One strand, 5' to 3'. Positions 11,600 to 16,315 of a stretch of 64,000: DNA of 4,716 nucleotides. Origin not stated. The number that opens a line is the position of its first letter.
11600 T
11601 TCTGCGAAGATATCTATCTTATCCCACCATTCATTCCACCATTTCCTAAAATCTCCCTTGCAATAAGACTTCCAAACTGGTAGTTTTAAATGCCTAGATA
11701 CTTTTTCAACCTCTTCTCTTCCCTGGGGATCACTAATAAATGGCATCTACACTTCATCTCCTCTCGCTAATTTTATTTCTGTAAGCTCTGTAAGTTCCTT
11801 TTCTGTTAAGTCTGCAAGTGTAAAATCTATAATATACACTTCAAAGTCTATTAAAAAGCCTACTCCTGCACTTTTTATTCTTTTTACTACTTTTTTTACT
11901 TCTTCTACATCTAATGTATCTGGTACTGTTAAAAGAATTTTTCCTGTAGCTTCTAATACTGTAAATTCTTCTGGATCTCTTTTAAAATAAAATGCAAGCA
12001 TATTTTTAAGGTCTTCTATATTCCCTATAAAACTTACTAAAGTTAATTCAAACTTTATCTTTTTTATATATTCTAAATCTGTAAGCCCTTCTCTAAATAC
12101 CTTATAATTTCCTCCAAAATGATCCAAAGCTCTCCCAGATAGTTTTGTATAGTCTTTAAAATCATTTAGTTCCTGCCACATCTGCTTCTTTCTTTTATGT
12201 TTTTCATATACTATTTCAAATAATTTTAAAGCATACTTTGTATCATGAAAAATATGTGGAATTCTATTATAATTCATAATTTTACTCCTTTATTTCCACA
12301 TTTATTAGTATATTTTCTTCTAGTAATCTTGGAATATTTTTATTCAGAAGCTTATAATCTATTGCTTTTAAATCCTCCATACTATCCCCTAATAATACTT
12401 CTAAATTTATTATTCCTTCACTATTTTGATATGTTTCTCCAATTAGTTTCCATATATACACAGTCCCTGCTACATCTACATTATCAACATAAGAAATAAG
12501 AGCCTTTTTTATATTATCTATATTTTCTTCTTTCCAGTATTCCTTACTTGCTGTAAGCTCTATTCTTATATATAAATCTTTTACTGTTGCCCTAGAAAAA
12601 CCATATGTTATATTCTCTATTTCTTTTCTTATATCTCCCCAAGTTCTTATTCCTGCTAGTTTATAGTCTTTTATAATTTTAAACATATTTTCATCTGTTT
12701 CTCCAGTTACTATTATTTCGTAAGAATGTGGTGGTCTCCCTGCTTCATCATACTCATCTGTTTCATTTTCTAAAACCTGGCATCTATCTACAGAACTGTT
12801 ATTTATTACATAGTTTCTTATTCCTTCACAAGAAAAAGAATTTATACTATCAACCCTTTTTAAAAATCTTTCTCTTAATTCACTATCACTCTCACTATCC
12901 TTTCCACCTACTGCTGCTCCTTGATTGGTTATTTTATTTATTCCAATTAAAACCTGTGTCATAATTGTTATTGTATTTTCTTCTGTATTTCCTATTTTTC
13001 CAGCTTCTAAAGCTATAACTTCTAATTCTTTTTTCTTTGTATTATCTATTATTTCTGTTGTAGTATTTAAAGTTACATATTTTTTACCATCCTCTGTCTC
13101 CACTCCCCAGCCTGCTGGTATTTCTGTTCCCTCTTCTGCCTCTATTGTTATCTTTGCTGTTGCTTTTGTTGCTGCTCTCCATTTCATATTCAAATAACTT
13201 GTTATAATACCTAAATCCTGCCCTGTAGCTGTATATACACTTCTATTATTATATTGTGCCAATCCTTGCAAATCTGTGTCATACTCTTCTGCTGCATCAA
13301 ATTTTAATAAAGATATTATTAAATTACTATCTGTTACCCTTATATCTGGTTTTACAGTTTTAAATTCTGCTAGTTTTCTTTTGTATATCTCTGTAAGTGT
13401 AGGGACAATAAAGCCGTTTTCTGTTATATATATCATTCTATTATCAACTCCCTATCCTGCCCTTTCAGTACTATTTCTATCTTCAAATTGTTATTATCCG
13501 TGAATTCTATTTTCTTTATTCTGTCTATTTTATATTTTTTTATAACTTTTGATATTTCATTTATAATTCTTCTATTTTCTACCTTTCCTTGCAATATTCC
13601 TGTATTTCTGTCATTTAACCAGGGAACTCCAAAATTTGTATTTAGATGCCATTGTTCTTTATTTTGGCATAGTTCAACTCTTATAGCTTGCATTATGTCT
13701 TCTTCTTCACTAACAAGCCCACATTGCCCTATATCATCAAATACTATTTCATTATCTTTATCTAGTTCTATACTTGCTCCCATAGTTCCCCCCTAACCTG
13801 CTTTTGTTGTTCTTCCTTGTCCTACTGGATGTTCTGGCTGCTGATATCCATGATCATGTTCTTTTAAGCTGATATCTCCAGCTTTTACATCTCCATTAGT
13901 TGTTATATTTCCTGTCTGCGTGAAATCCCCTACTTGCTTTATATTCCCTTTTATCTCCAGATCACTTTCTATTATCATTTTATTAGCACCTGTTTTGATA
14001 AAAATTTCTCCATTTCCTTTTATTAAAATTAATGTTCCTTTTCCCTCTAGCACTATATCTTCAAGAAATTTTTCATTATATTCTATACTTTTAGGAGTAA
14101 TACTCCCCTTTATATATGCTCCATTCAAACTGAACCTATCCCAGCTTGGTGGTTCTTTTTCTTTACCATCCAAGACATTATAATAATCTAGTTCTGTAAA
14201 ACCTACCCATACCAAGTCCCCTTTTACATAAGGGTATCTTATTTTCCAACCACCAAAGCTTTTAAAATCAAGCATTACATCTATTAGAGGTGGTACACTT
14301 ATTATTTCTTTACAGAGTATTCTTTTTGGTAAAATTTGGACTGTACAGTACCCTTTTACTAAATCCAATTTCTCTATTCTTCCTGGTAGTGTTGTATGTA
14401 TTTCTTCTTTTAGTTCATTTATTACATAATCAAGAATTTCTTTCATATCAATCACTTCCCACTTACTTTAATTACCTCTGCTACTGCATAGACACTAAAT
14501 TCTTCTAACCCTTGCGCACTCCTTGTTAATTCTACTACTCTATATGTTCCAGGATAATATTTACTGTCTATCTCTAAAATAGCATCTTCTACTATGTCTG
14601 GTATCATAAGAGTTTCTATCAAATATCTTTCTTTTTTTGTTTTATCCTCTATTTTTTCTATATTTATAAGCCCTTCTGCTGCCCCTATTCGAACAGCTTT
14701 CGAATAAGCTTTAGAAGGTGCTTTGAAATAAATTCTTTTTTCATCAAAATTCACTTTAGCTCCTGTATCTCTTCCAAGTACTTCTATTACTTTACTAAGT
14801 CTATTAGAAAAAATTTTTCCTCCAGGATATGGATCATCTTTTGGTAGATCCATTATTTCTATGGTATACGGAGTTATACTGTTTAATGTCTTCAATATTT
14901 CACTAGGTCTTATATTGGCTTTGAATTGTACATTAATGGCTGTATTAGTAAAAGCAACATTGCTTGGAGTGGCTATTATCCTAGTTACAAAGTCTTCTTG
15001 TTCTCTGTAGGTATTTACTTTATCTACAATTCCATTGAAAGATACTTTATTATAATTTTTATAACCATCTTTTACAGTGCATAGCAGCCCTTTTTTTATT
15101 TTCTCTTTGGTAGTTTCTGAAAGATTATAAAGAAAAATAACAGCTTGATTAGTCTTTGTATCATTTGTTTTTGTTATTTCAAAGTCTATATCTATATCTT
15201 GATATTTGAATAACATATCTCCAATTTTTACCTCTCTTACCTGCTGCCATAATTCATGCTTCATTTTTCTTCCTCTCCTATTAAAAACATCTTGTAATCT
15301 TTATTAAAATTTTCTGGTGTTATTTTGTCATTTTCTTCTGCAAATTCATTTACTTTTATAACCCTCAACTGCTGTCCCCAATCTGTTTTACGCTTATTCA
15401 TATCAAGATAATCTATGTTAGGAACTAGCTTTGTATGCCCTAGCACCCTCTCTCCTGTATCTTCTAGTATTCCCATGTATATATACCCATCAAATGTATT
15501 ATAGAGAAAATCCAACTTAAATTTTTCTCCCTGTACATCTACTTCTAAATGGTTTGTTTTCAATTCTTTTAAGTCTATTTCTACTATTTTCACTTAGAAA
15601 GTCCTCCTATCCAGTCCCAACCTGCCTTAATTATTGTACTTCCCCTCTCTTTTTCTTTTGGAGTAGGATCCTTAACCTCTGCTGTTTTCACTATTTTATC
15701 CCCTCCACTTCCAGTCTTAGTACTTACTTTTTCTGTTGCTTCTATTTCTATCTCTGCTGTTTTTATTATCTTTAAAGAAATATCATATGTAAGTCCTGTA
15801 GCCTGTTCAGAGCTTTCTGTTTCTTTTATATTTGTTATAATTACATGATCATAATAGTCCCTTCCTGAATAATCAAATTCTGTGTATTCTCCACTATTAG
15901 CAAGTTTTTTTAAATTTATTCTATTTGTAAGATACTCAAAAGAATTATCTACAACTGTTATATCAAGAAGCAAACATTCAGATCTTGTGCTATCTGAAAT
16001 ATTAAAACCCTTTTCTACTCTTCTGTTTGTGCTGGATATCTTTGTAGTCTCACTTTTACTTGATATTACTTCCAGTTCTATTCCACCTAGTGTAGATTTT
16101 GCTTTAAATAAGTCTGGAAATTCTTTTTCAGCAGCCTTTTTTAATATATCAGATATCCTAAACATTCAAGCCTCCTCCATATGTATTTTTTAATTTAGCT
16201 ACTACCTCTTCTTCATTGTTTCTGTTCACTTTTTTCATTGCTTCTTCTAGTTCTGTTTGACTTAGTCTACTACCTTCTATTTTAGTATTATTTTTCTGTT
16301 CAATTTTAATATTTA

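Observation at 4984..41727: Mu-like prophage inserted inside an autotransporter adhesin gene; the gene re-joins perfectly in frame across a 5-bp ACGGG duplication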

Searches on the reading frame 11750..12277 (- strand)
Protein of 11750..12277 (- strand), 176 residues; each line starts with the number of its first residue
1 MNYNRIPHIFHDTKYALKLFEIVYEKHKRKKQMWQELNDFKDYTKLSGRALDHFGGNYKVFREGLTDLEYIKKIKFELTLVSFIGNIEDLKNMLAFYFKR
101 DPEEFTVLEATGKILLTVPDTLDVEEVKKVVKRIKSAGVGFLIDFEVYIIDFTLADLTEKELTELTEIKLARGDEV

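Call 16: search_protein_families(library=phrogs, proteins=[window:11750-12277:-])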
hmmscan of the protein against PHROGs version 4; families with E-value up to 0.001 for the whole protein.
window:11750-12277:- (176 aa): 3 families
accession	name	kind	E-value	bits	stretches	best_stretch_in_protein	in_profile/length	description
phrog_1160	-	tail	7.6e-14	52.3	1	9-154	27-187/528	baseplate protein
phrog_6277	-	unknown function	5.9e-06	26.8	1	17-147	27-157/280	-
phrog_4056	-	tail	5.1e-05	23.9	1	7-101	26-121/219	baseplate protein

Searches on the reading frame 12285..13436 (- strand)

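Call 16: search_protein_families(library=phrogs, proteins=[window:12285-13436:-])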
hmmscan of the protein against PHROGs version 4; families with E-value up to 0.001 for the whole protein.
window:12285-13436:- (384 aa): 3 families
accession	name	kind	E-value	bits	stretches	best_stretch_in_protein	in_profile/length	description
phrog_6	-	tail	1e-46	160.7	1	1-357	59-382/548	baseplate wedge subunit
phrog_2103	-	tail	6.8e-07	29.9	1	81-168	75-159/162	baseplate protein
phrog_34452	-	unknown function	0.0001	23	1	1-173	1-173/175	-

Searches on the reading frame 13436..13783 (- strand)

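Call 16: search_protein_families(library=phrogs, proteins=[window:13436-13783:-])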
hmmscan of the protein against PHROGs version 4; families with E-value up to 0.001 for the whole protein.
window:13436-13783:- (116 aa): 2 families
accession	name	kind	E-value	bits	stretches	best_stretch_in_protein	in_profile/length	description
phrog_120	-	tail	3.1e-05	24.9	1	4-96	58-150/303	baseplate wedge subunit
phrog_4233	-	unknown function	0.0001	22.8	1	6-95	12-97/204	-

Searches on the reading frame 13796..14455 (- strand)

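Call 16: search_protein_families(library=phrogs, proteins=[window:13796-14455:-])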
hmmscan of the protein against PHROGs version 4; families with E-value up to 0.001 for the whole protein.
window:13796-14455:- (220 aa): 1 family
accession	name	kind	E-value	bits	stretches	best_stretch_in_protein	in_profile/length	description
phrog_20516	-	unknown function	3.8e-05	24.6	1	168-203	41-71/82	-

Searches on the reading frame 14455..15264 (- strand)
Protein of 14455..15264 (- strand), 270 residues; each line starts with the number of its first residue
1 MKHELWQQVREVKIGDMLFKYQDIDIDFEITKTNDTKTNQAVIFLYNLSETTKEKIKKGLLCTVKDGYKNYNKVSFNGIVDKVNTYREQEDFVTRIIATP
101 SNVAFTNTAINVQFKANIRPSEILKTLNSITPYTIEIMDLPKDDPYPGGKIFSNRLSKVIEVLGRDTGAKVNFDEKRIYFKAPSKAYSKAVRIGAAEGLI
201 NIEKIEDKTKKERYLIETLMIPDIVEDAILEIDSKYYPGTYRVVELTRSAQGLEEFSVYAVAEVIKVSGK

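Call 16: search_protein_families(library=phrogs, proteins=[window:14455-15264:-])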
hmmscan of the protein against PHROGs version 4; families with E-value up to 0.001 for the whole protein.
window:14455-15264:- (270 aa): 3 families
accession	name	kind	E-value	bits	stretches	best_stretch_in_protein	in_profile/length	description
phrog_196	-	tail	3.1e-32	112.8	1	2-247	81-342/536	baseplate hub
phrog_38154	-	unknown function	7.6e-07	29.8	1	24-125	28-131/159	-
phrog_4930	-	tail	9.5e-05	22.7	1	11-85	7-79/319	baseplate hub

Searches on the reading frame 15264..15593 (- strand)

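Call 16: search_protein_families(library=phrogs, proteins=[window:15264-15593:-])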
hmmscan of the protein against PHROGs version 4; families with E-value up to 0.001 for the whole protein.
window:15264-15593:- (110 aa): 2 families
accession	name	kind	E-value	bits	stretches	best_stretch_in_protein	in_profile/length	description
phrog_349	-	head and packaging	1.1e-07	32.9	1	1-109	2-106/114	virion structural protein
phrog_1264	-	unknown function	8.1e-05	23.7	1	2-108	5-107/110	-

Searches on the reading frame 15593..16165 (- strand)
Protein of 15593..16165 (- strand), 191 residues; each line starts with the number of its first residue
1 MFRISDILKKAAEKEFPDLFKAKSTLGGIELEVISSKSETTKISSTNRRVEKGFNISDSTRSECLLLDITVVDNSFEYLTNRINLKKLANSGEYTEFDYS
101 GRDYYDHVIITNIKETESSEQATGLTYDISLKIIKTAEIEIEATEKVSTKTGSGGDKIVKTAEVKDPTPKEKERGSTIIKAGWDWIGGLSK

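Call 16: search_protein_families(library=phrogs, proteins=[window:15593-16165:-])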
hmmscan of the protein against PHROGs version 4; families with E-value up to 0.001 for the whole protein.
window:15593-16165:- (191 aa): 2 families
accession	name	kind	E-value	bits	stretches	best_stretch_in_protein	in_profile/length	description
phrog_817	-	tail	1.1e-10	42.4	1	22-174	11-187/200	tail fiber protein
phrog_1517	-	lysis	2.2e-07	31.8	1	25-176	10-171/202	endolysin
